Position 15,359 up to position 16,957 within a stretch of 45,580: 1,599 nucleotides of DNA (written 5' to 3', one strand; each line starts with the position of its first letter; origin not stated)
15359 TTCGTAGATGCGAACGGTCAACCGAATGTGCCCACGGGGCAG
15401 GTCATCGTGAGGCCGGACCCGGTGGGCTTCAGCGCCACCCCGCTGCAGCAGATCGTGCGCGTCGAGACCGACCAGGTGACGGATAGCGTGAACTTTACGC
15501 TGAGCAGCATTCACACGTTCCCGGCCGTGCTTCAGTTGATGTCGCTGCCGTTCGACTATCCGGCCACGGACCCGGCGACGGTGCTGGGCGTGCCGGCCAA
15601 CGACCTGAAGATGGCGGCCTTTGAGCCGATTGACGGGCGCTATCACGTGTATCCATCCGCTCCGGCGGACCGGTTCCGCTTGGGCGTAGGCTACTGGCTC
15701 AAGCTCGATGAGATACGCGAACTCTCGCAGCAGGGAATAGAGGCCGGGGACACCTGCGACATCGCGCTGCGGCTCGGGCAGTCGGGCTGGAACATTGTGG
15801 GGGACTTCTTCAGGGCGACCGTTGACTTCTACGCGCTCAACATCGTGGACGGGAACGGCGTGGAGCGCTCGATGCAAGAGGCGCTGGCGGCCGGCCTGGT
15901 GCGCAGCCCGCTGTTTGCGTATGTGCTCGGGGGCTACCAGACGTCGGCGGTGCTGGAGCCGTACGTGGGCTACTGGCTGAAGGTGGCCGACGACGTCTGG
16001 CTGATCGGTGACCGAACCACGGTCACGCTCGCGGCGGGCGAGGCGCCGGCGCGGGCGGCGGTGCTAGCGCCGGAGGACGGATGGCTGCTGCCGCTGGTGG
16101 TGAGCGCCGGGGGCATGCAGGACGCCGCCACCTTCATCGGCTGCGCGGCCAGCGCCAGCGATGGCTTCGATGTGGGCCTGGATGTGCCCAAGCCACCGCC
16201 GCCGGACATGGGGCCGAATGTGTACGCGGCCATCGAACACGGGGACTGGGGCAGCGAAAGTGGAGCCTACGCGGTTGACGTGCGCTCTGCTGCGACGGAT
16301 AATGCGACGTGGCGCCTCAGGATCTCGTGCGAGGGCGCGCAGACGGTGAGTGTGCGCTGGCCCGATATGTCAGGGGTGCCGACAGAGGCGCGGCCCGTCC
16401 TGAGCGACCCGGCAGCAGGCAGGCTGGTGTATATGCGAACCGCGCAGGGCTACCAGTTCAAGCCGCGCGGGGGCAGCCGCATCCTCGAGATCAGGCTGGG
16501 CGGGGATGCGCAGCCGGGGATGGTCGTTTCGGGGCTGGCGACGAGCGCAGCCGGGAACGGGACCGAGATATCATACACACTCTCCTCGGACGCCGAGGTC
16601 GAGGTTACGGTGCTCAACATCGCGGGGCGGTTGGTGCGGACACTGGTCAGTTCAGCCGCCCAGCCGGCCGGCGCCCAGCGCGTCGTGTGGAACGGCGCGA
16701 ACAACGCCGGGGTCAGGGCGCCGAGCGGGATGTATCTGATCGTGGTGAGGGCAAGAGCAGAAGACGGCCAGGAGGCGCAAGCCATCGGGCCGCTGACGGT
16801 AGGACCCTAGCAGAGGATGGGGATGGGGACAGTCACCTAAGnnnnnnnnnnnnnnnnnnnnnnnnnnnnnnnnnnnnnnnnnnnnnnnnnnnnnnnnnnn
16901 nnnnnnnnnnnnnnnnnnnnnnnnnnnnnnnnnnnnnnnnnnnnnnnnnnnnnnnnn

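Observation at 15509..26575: A ~430-465 aa tripartite C-terminal module shared by three otherwise unrelated secreted proteins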

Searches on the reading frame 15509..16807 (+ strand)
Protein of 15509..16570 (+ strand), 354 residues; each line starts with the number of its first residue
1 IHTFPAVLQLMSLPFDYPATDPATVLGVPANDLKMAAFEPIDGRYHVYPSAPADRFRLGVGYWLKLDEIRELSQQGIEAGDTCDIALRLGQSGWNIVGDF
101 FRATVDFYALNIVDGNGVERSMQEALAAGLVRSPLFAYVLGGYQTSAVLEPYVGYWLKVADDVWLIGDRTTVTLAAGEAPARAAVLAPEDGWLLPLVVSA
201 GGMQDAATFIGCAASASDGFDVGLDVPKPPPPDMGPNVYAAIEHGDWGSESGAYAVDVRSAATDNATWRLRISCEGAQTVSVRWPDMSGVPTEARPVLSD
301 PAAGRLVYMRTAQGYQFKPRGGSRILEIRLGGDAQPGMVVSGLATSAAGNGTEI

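Call 10: search_protein_families(library=pfam, proteins=[window:15509-16570:+], max_evalue=10)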
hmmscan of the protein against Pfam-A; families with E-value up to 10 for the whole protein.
window:15509-16570:+ (354 aa): 1 family
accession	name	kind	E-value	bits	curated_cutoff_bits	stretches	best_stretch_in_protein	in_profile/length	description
PF25275.1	Golvesin_C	-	0.024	15.1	31.6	1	253-294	30-71/132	Golvesin C-terminal domain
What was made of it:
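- On Any named Pfam-A or NCBIfam domain, Parts 1 and 2: Window copies: the best hit is Golvesin_C at E 0.024 (call 10).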

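Call 15: find_homologous_proteins(query=A2, max_evalue=0.001)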
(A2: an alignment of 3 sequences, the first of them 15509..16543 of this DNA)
Query A2 (3 sequences) (345 aa, profile of the alignment): 6 proteins with E <= 0.001 among 8000 candidates.
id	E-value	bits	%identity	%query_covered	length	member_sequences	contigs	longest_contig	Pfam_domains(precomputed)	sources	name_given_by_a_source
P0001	2.4e-109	383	63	96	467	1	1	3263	PF13860.13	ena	-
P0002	9.1e-90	319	56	96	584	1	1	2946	PF13860.13,PF13620.13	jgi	jgi:hypothetical protein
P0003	7.3e-77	277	31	93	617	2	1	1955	PF13860.13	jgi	jgi:hypothetical protein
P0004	7.6e-62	227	68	64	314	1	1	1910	PF13860.13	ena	-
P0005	1.1e-47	181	61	63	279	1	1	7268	-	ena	-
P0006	5.6e-46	175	27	43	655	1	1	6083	-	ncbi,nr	ncbi:MAG: hypothetical protein GF393_05715, partial [Armatimonadia bacterium]|nr:hypothetical protei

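Call 22: search_solved_structures(query=A2, max_evalue=10)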
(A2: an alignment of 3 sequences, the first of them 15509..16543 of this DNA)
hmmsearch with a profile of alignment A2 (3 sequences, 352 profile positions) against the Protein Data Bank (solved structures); distinct sequences matched with E-value up to 10: 1.
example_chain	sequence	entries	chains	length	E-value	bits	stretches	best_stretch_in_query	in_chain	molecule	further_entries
2eo1_A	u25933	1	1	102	0.22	13.5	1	275-341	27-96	CDNA FLJ14124 fis, clone MAMMA1002498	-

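Call 23: find_related_loci(query=A2, collection=genome_contigs, flank=10000)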
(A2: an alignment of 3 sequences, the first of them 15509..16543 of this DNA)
Query A2 (345 aa) in genome_contigs; peptide patterns used: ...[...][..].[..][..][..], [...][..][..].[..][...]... (x = any residue, [..] = any of these).
600 stretches matched a pattern (row limit reached: there are more); 91 encode a relative of the query (tblastn E <= 1e-3); the best 80 are kept; 78 distinct loci.
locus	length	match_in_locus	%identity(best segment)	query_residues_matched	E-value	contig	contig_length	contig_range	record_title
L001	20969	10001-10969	62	1-330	1e-130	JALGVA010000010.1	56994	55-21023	MAG: Candidatus Zipacnadia bacterium isolate Meg22_1618_Bin_20 Meg22_1618_Bin_20_scaffold_469, whole genome shotgun sequ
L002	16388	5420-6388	44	1-330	1e-87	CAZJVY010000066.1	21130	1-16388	MAG TPA_asm: uncultured Armatimonadia bacterium isolate SRP098346_co1_313 genome assembly, contig: NODE_2328_length_2113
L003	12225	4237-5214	44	1-330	2e-84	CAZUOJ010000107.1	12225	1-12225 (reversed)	MAG TPA_asm: uncultured Armatimonadia bacterium isolate binchicken_co193_114 genome assembly, contig: NODE_2715_length_1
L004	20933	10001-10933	30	9-318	6e-44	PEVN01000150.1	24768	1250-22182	MAG: Armatimonadetes bacterium CG06_land_8_20_14_3_00_66_21 CG06_land_8_20_14_3.00_150_scaffold_867_c, whole genome shot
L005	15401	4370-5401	40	1-343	1e-71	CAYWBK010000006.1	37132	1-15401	MAG TPA_asm: uncultured Armatimonadia bacterium isolate binchicken_co3_96 genome assembly, contig: NODE_3300_length_3713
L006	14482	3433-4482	30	3-318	2e-39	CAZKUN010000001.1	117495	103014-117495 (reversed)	MAG TPA_asm: uncultured Armatimonadia bacterium isolate SRP308112_co1_172 genome assembly, contig: NODE_72_length_117495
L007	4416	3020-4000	33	2-328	5e-36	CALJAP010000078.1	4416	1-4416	MAG: uncultured bacterium isolate S1_Bin_METABAT__209_1 genome assembly, contig: c_000000850430, whole genome shotgun se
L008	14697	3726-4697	32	2-328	5e-36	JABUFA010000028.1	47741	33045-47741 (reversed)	MAG: Chthonomonadia bacterium isolate Ch118 NODE_1087_length_47741_cov_34.0391_ID_8688757, whole genome shotgun sequence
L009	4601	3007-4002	29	1-315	3e-35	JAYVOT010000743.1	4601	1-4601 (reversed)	MAG: Chthonomonadaceae bacterium isolate GL72_DN_concoct_34 GL72_DN_concoct_34_742, whole genome shotgun sequence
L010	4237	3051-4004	29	8-317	7e-32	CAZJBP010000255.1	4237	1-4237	MAG TPA_asm: uncultured Victivallales bacterium isolate SRP272421_co2_603 genome assembly, contig: NODE_89482_length_423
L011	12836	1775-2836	42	1-345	3e-76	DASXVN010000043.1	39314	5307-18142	MAG TPA_asm: Armatimonadota bacterium isolate SMAG_U4746 k141_115313, whole genome shotgun sequence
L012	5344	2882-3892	29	3-330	1e-29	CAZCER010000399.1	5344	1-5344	MAG TPA_asm: uncultured Armatimonadia bacterium isolate binchicken_co27_470 genome assembly, contig: NODE_26989_length_5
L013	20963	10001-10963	31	1-318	2e-40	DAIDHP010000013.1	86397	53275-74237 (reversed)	MAG TPA_asm: Chthonomonadales bacterium isolate clean347 NODE_13_length_86397_cov_8.117794, whole genome shotgun sequenc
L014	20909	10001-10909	31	8-288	5e-29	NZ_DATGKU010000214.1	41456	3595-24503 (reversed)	MAG: Chthonomonas sp. isolate SMAG_U9867 k141_606184, whole genome shotgun sequence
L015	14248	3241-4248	32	1-336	8e-43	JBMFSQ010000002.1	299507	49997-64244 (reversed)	MAG: Chthonomonadales bacterium isolate KM4345-29 NODE_2_length_299507_cov_9.599331, whole genome shotgun sequence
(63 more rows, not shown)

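Call 28: predict_structure(alignment_id=A4)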
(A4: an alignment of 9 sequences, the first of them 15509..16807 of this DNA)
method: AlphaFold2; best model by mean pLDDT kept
length: 433 residues; sequences in the alignment: 9
mean_pLDDT: 63.7   pTM: 0.49
mean pLDDT of the five models: 63.7, 60.2, 58.8, 57.6, 51.3
residues with pLDDT >= 90: 41; 70-90: 137; 50-70: 129; < 50: 126
segments of 3 or more residues with pLDDT < 50: 1-20, 22-28, 30-34, 49-64, 69-71, 75-90, 99-104, 135-153, 168-183, 232-234, 248-250, 333-335
pLDDT, mean of each block of 10 residues (from residue 1): 25 35 48 47 47 37 47 47 47 53 51 65 60 48 33 55 50 30 51 75 66 71 60 58 61 71 76 78 72 79 82 77 84 60 82 86 93 90 87 89 88 89 87 72
secondary structure, 60 per line:
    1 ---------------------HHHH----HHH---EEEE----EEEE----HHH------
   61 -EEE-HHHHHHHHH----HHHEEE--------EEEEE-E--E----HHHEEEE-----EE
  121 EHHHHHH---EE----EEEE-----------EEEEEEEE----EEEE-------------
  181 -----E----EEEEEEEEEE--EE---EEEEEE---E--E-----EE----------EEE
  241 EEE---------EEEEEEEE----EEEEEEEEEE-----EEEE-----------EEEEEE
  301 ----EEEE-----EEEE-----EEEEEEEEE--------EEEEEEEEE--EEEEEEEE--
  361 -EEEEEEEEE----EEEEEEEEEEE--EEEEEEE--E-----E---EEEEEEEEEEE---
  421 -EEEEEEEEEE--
elements in order: H22-25 E36-39 E44-47 E62-64 H66-74 E82-84 E93-97 E110-113 E119-121 H122-127 E137-140 E152-159 E164-167 E191-200 E208-213 E238-243 E253-260 E265-274 E280-283 E295-300 E305-308 E314-317 E323-331 E340-348 E351-358 E362-370 E375-385 E388-394 E407-417 E422-431

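Call 34: fold_search(model_id=the predicted structure, library=pdb)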
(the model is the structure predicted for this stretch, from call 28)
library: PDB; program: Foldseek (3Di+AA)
matches with E <= 10: 1368; with E <= 0.001: 74
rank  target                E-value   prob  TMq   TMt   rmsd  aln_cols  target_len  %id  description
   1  8jmw_A                1.7e-06  1.00  0.20  0.17  15.3       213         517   14  Fibril form of serine peptidase Vpr (released 2023-12-06)
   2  6jz7_A                3.0e-05  1.00  0.16  0.13  16.4       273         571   12  b-glucuronidase from Ruminococcus gnavus in complex with N1-substituted uronic isofagomine (released 2020-06-10)
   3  5z18_F                5.7e-05  1.00  0.16  0.13  16.7       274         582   11  The crystal structure of Ruminococcus gnavus beta-glucuronidase (released 2018-12-12)
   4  6jz4_A                6.0e-05  1.00  0.16  0.13  16.5       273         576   12  b-glucuronidase from Ruminococcus gnavus in complex with D-glucaro-d-lactam (released 2020-06-03)
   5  6jz3_B                6.3e-05  1.00  0.16  0.13  16.5       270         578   11  b-glucuronidase from Ruminococcus gnavus in complex with uronic deoxynojirimycin (released 2020-05-13)
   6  6cxs_A                8.7e-05  0.99  0.17  0.13  17.3       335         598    8  Crystal Structure of Clostridium perfringens beta-glucuronidase bound with a novel, potent inhibitor 4-(8-(piperazin-1 (released 2019-04-17)
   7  6xi3                  9.2e-05  0.89  0.16  0.18  34.5       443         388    9  Crystal structure of tetra-tandem repeat in extending region of large adhesion protein (released 2020-10-14)
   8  3hn3_B                1.1e-04  0.99  0.17  0.13  16.3       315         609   11  Human beta-glucuronidase at 1.7 A resolution (released 2009-12-01)
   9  6jz1_B                1.2e-04  0.99  0.16  0.13  16.5       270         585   11  Apo structure of b-glucuronidase from Ruminococcus gnavus at 1.7 Angstrom resolution (released 2020-06-03)
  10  6fhj                  1.2e-04  0.93  0.16  0.08  23.2       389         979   10  Structural dynamics and catalytic properties of a multi-modular xanthanase, native. (released 2018-08-29)
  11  6jz5_B                1.3e-04  1.00  0.17  0.13  16.7       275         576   11  b-glucuronidase from Ruminococcus gnavus in complex with D-glucuronic acid (released 2020-06-10)
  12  6jz8_A                1.3e-04  0.99  0.17  0.13  16.7       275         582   11  b-glucuronidase from Ruminococcus gnavus in complex with D-glucaro 1,5-lactone (released 2020-06-10)
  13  6jz5_A                1.6e-04  0.99  0.16  0.13  16.5       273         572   11  b-glucuronidase from Ruminococcus gnavus in complex with D-glucuronic acid (released 2020-06-10)
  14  4jkm_A                1.6e-04  0.99  0.18  0.14  16.7       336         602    9  Crystal Structure of Clostridium perfringens beta-glucuronidase (released 2014-09-17)
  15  6jz7_B                1.7e-04  0.99  0.16  0.13  16.4       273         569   12  b-glucuronidase from Ruminococcus gnavus in complex with N1-substituted uronic isofagomine (released 2020-06-10)
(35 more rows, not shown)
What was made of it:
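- Tried and rejected: The first AF2 run, with 9 sequences, was poor for Part 1 (pLDDT 64; calls 28, 34) and was discarded.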

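Call 45: predict_structure(alignment_id=A6)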
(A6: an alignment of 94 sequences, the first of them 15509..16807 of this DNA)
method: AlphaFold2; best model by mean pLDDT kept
length: 433 residues; sequences in the alignment: 94
mean_pLDDT: 95.4   pTM: 0.88
mean pLDDT of the five models: 95.4, 94.9, 94.8, 94.8, 94.6
residues with pLDDT >= 90: 400; 70-90: 29; 50-70: 4; < 50: 0
segments of 3 or more residues with pLDDT < 50: none
pLDDT, mean of each block of 10 residues (from residue 1): 96 96 97 97 96 97 97 96 96 95 96 98 96 97 97 98 97 83 94 98 97 97 97 94 97 98 92 93 97 95 94 94 95 74 96 97 98 97 97 97 97 95 96 88
secondary structure, 60 per line:
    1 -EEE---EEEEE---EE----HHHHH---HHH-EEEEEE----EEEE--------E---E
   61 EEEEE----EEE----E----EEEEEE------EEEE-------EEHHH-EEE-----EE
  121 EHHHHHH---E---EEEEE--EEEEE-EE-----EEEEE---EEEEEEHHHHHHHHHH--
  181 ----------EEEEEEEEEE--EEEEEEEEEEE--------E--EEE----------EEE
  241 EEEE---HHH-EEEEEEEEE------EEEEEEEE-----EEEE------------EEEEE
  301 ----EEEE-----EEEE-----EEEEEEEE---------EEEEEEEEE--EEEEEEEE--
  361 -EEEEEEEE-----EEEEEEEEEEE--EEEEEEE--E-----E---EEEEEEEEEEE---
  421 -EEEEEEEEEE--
elements in order: E2-4 E8-12 H22-26 E34-39 E44-47 E60-65 E70-72 E82-87 E94-97 E111-113 E119-121 H122-127 E135-139 E142-146 E155-159 E163-168 H169-178 E191-200 E203-213 E225-227 E238-244 E252-260 E267-274 E280-283 E296-300 E305-308 E314-317 E323-330 E340-348 E351-358 E362-369 E375-385 E388-394 E407-417 E422-431
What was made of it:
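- On T9SS type A sorting domain (TIGR04183 / PF18962): The only pointer is a low-confidence linker at residues 331-340 (call 45).
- Confidence dips only at residues 171-180 and 331-340, which are the domain linkers (call 45). The high pTM suggests a rigid body with conserved surfaces (call 45).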

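Call 48: fold_search(model_id=the predicted structure, library=pdb)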
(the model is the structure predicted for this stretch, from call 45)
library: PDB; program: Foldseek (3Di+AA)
matches with E <= 10: 1325; with E <= 0.001: 25
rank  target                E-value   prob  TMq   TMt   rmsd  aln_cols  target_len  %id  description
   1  6xi3                  3.5e-06  0.99  0.17  0.18  31.1       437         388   14  Crystal structure of tetra-tandem repeat in extending region of large adhesion protein (released 2020-10-14)
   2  8jmw_A                3.9e-06  1.00  0.20  0.17  14.6       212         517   13  Fibril form of serine peptidase Vpr (released 2023-12-06)
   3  9i25_C                1.8e-04  1.00  0.17  0.28  12.8       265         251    9  WxLIP from Enterococcus faecium locus A bound to long WxL (released 2026-01-28)
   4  1qg3_B                1.8e-04  1.00  0.14  0.28  14.6       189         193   15  CRYSTAL STRUCTURE OF A TANDEM PAIR OF FIBRONECTIN TYPE III DOMAINS FROM THE CYTOPLASMIC TAIL OF INTEGRIN ALPHA6 BETA4 (released 1999-08-20)
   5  6za2_B                2.0e-04  0.96  0.20  0.08  26.8       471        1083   11  Crystal structure of dimeric latent PorU from Porphyromonas gingivalis (released 2021-09-29)
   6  9ba4_A                2.0e-04  0.77  0.17  0.09  29.5       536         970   10  Full-length cross-linked Contactin 2 (CNTN2) (released 2024-07-17)
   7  2xwx_A                2.1e-04  0.98  0.19  0.21  20.3       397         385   13  Vibrio cholerae colonization factor GbpA crystal structure (released 2011-11-16)
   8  3eif                  2.7e-04  0.96  0.18  0.09  20.7       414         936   11  1.9 angstrom crystal structure of the active form of the C5a peptidase from Streptococcus pyogenes (ScpA) (released 2009-02-24)
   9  6cxs_A                2.9e-04  0.97  0.15  0.11  16.8       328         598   10  Crystal Structure of Clostridium perfringens beta-glucuronidase bound with a novel, potent inhibitor 4-(8-(piperazin-1 (released 2019-04-17)
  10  4jkm_A                3.2e-04  0.98  0.16  0.12  17.5       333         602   10  Crystal Structure of Clostridium perfringens beta-glucuronidase (released 2014-09-17)
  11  6za2_A                3.9e-04  0.94  0.20  0.09  26.0       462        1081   11  Crystal structure of dimeric latent PorU from Porphyromonas gingivalis (released 2021-09-29)
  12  9i1y_B                4.1e-04  1.00  0.19  0.29  12.9       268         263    9  WxLIP from Enterococcus faecium (released 2026-01-28)
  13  6gvl_A                4.5e-04  1.00  0.19  0.38  14.1       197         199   14  Second pair of Fibronectin type III domains of integrin beta4 bound to the bullous pemphigoid antigen BP230 (BPAG1e) (released 2019-03-20)
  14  7yzx_A                4.5e-04  0.95  0.18  0.09  20.7       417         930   11  ScpA from Streptococcus pyogenes, D783A mutant. (released 2022-08-31)
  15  8ohx_AAA              4.8e-04  0.80  0.14  0.11  22.6       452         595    9  Crystal structure of Beta-glucuronidase from Escherichia coli in complex with siastatin B derived inhibitor (released 2024-01-10)
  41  3osv_D                1.5e-03  1.00  0.18  0.54   9.2       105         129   22  The crytsal structure of FLGD from P. Aeruginosa (released 2011-05-04)
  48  3osv_C                1.8e-03  1.00  0.18  0.53  10.0       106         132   21  The crytsal structure of FLGD from P. Aeruginosa (released 2011-05-04)
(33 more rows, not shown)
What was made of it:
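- On FlgD_ig (PF13860), Part 3: Foldseek hits 7eha_C, 7bhq_B and 3osv with probability 1.0 and target-normalised TM 0.30-0.54 (call 48). pLDDT is ~95 over residues 340-433 (call 45).
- On Any solved structure, Parts 1 and 2: Whole-model Foldseek gives query-normalised TM of at most 0.20 (call 48).
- Closest known: Tandem Ig-like stalks of surface peptidases and adhesins. Same: These were the best PDB matches (call 48).
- FlgD chains match P3 (call 48). Structural matches are generic tandem Ig/fn3 arrays from adhesin stalks and from C5a peptidase (call 48).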

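Call 68: fold_search(model_id=the predicted structure, library=viral)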
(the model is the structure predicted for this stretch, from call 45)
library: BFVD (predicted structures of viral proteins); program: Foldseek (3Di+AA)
matches with E <= 10: 998; with E <= 0.001: 32
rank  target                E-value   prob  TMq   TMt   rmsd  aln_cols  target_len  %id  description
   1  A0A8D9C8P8            1.3e-14  1.00  0.52  0.40  10.5       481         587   14  Putative hemin binding protein [uncultured marine phage]
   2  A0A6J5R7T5            1.5e-05  0.89  0.15  0.10  29.6       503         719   12  Fibronectin type III [uncultured Caudovirales phage]
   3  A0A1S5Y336            1.6e-05  0.90  0.17  0.14  19.9       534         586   11  Uncharacterized protein [uncultured archaeal virus]
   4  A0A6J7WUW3            2.4e-05  0.95  0.16  0.08  26.8       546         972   11  Fibronectin type-III domain-containing protein [uncultured Caudovirales phage]
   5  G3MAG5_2              2.7e-05  0.85  0.16  0.10  43.9       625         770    8  Gp424 [Bacillus phage G]
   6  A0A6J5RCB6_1          9.3e-05  0.89  0.18  0.09  30.7       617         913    9  Fibronectin type III [uncultured Caudovirales phage]
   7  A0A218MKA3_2          9.3e-05  0.82  0.17  0.09  24.4       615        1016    8  Putative gp62 [uncultured virus]
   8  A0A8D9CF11            1.0e-04  1.00  0.19  0.24  25.7       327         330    9  Uncharacterized protein [uncultured marine phage]
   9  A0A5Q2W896            1.1e-04  0.85  0.18  0.11  31.5       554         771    8  (no name in the UniProt tables at hand)
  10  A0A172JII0            1.3e-04  0.72  0.16  0.10  24.4       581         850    8  Uncharacterized protein [Bacillus phage AR9]
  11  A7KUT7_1              1.3e-04  0.57  0.14  0.07  36.2       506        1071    9  (no name in the UniProt tables at hand)
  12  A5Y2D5                1.9e-04  0.84  0.16  0.11  21.2       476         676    9  (no name in the UniProt tables at hand)
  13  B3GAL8                1.9e-04  0.60  0.16  0.09  39.4       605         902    8  AMDV3_2 [uncultured virus]
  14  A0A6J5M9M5            1.9e-04  0.60  0.14  0.05  25.4       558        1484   10  Uncharacterized protein [uncultured Caudovirales phage]
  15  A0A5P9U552            2.1e-04  0.66  0.17  0.07  34.7       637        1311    8  (no name in the UniProt tables at hand)
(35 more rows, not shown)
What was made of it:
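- Tried and rejected: It is probably the same cassette on a bacterial contig (call 68).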
